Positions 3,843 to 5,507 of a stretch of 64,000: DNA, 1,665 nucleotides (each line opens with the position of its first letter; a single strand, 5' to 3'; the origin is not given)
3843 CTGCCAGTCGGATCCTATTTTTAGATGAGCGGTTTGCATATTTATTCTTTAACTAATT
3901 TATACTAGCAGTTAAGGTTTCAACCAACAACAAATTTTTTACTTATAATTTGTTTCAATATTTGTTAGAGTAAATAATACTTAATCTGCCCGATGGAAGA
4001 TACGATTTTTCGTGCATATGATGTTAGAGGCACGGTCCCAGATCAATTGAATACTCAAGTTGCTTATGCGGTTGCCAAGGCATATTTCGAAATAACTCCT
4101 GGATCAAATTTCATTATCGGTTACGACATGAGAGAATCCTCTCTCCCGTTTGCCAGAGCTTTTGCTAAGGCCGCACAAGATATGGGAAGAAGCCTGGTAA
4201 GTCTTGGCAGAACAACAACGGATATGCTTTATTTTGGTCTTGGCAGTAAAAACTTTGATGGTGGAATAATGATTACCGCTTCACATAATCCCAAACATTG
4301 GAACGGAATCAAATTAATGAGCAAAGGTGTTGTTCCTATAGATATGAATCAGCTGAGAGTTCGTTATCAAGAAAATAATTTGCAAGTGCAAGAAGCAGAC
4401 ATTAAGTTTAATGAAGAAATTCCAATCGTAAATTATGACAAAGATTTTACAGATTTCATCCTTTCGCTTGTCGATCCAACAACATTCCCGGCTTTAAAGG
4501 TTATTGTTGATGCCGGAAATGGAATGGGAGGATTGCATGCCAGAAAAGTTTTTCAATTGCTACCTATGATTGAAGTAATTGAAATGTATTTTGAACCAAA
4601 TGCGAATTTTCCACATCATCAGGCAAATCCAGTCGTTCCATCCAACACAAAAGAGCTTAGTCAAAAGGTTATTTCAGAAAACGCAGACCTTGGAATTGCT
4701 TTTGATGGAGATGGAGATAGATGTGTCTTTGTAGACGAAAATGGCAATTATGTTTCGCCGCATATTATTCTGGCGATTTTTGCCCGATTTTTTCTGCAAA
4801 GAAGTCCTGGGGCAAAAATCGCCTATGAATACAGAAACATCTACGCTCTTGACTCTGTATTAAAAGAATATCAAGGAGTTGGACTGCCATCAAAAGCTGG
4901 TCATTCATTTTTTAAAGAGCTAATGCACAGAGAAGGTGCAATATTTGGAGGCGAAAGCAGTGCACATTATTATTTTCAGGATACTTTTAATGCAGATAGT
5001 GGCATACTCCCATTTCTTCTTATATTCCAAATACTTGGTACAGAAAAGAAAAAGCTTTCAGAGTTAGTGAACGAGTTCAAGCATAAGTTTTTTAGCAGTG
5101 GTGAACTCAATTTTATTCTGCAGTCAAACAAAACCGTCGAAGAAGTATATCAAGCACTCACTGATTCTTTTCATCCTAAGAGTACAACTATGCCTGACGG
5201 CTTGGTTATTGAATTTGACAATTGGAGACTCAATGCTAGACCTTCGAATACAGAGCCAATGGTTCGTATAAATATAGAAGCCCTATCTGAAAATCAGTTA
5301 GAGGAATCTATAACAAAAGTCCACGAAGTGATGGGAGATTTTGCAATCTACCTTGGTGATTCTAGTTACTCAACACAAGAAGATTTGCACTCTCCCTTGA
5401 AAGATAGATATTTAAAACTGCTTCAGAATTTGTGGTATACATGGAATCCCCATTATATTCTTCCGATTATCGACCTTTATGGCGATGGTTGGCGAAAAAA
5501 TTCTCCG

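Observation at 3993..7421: Single-ORF fusion of phosphoglucomutase and alpha-glucan phosphorylase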

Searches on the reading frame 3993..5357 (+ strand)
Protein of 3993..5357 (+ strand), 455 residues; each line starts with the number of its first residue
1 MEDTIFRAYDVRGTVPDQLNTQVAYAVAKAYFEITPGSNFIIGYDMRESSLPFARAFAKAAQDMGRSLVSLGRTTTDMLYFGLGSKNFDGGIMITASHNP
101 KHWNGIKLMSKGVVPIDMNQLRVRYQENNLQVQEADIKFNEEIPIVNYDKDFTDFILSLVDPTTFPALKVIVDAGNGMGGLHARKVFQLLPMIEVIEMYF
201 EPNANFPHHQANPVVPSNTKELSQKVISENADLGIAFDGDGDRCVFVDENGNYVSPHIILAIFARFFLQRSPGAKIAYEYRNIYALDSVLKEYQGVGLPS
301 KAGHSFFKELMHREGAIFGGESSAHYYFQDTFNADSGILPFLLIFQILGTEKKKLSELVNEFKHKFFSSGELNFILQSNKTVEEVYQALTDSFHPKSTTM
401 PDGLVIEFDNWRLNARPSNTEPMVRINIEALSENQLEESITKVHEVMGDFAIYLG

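Call 52: search_solved_structures(query=window:3993-5357:+, max_evalue=1e-50, show_alignments=5)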
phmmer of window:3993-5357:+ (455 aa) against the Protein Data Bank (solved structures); distinct sequences matched with E-value up to 1e-50: 12.
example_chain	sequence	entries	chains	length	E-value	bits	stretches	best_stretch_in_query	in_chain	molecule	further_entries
5kl0_A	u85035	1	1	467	6.1e-80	272.6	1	5-441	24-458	Phosphoglucomutase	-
5bmn_A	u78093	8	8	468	6.1e-80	272.6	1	5-441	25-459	Phosphoglucomutase | Phosphomannomutase/phosphoglucomutase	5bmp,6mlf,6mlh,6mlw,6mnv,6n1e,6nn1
6nn2_A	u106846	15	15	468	6.1e-80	272.6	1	5-441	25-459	Phosphoglucomutase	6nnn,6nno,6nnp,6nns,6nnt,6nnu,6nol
4mrq_A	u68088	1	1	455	9.1e-61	209.4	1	4-439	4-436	Phosphomannomutase/phosphoglucomutase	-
2fkf_A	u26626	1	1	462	9.6e-61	209.4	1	4-439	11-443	Phosphomannomutase/phosphoglucomutase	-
2h4l_X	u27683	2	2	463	9.7e-61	209.4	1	4-439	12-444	Phosphomannomutase/phosphoglucomutase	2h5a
1k35_A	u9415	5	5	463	9.7e-61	209.4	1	4-439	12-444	Phosphomannomutase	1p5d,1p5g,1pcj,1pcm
3bkq_X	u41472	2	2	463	1.2e-60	209.1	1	4-439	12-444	Phosphomannomutase/phosphoglucomutase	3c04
1k2y_X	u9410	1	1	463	2.5e-60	208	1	4-439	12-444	phosphomannomutase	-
2fkm_X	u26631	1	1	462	3.5e-60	207.5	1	4-439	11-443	Phosphomannomutase/phosphoglucomutase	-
3rsm_A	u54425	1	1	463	4.8e-60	207.1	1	4-439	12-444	Phosphomannomutase/phosphoglucomutase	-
4il8_A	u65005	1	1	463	2e-59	205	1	4-439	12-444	Phosphomannomutase/phosphoglucomutase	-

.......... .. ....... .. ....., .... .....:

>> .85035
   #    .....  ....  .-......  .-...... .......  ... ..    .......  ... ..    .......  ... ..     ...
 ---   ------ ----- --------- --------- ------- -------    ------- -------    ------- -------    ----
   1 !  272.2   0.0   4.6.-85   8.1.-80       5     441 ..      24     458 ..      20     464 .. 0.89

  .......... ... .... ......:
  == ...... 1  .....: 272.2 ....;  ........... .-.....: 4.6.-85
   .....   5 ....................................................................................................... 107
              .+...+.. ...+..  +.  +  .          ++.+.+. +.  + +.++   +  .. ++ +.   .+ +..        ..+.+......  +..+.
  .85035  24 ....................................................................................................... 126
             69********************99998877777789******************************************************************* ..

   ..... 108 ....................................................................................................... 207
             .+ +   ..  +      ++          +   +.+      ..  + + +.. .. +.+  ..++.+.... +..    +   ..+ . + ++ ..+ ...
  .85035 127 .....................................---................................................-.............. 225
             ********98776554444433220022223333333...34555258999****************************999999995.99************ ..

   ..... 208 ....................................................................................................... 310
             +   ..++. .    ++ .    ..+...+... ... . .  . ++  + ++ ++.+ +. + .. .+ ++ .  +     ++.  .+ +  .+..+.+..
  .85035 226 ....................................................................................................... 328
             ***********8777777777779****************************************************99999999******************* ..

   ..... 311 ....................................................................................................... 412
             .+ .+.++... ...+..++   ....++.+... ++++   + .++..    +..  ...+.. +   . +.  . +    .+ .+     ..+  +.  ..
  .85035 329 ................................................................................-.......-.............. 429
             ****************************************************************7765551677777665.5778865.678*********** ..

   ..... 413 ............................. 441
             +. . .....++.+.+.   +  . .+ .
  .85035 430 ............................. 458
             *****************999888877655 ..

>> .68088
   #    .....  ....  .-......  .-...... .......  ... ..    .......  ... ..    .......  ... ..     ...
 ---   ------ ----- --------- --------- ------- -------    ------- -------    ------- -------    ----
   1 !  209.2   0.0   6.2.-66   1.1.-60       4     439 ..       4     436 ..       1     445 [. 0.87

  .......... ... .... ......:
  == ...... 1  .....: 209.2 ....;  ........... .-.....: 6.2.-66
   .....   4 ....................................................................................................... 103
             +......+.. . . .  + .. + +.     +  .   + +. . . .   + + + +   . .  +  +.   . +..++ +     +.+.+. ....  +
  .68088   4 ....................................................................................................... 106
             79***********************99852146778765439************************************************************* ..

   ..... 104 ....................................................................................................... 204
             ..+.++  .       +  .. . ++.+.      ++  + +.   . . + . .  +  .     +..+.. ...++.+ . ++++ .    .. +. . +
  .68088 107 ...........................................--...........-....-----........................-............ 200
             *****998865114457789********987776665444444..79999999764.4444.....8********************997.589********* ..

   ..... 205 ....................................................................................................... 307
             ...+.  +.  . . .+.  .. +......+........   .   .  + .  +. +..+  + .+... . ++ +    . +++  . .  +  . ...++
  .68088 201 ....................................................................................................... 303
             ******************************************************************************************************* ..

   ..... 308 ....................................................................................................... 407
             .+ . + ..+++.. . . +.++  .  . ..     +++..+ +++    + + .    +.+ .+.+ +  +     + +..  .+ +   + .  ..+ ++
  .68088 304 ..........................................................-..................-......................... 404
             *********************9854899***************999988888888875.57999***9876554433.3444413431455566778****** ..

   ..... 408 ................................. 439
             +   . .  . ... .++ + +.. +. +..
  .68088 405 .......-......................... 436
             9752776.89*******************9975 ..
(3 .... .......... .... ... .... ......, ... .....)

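Call 79: find_homologous_proteins(query=window:3993-5357:+, max_evalue=1e-40)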
Query window:3993-5357:+ (455 aa): 7989 proteins with E <= 1e-40 among 8000 candidates; the best 120 are listed.
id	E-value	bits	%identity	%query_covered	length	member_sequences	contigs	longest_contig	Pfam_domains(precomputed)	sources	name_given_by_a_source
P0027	5.0e-160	551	52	99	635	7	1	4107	PF02878.23,PF11897.14,PF02879.23,PF02880.23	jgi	-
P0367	5.1e-111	390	-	-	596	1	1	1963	PF02878.23,PF00408.27,PF02879.23,PF02880.23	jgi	jgi:phosphomannomutase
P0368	8.4e-107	376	37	98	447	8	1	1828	PF02878.23,PF00408.27,PF02879.23,PF02880.23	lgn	-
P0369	1.2e-106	376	40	98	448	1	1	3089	PF02878.23,PF00408.27,PF02879.23,PF02880.23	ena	-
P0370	3.3e-106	374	39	98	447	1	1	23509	PF02878.23,PF00408.27,PF02879.23,PF02880.23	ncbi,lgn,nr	ncbi:MAG: phosphomannomutase/phosphoglucomutase [bacterium]|nr:phosphomannomutase/phosphoglucomutase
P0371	1.1e-105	372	38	98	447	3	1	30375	PF02878.23,PF00408.27,PF02879.23,PF02880.23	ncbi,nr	ncbi:MAG: phosphomannomutase/phosphoglucomutase [Candidatus Aureabacteria bacterium]|nr:phosphomanno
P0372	1.3e-105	372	40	98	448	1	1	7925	PF02878.23,PF00408.27,PF02879.23,PF02880.23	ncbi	ncbi:MAG: phosphomannomutase/phosphoglucomutase [Gaiellaceae bacterium]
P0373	1.1e-104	369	39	98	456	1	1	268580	PF02878.23,PF00408.27,PF02879.23,PF02880.23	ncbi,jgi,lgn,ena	ncbi:MAG: phosphomannomutase/phosphoglucomutase [Gaiellaceae bacterium]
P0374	1.5e-104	369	40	98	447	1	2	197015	PF02878.23,PF00408.27,PF02879.23,PF02880.23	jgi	jgi:phosphomannomutase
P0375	2.1e-104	368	39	98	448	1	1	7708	PF02878.23,PF00408.27,PF02879.23,PF02880.23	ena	-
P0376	2.3e-104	368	39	98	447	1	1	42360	PF02878.23,PF00408.27,PF02879.23,PF02880.23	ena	-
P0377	4.6e-104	367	39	98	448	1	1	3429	PF02878.23,PF00408.27,PF02879.23,PF02880.23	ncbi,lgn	-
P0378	8.8e-104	366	39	97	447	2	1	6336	PF02878.23,PF00408.27,PF02879.23,PF02880.23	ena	-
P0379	1.9e-103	365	40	98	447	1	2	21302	PF02878.23,PF00408.27,PF02879.23,PF02880.23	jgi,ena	-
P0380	2.3e-103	365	39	98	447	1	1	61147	PF02878.23,PF00408.27,PF02879.23,PF02880.23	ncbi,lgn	ncbi:MAG: phosphomannomutase/phosphoglucomutase [Gaiellaceae bacterium]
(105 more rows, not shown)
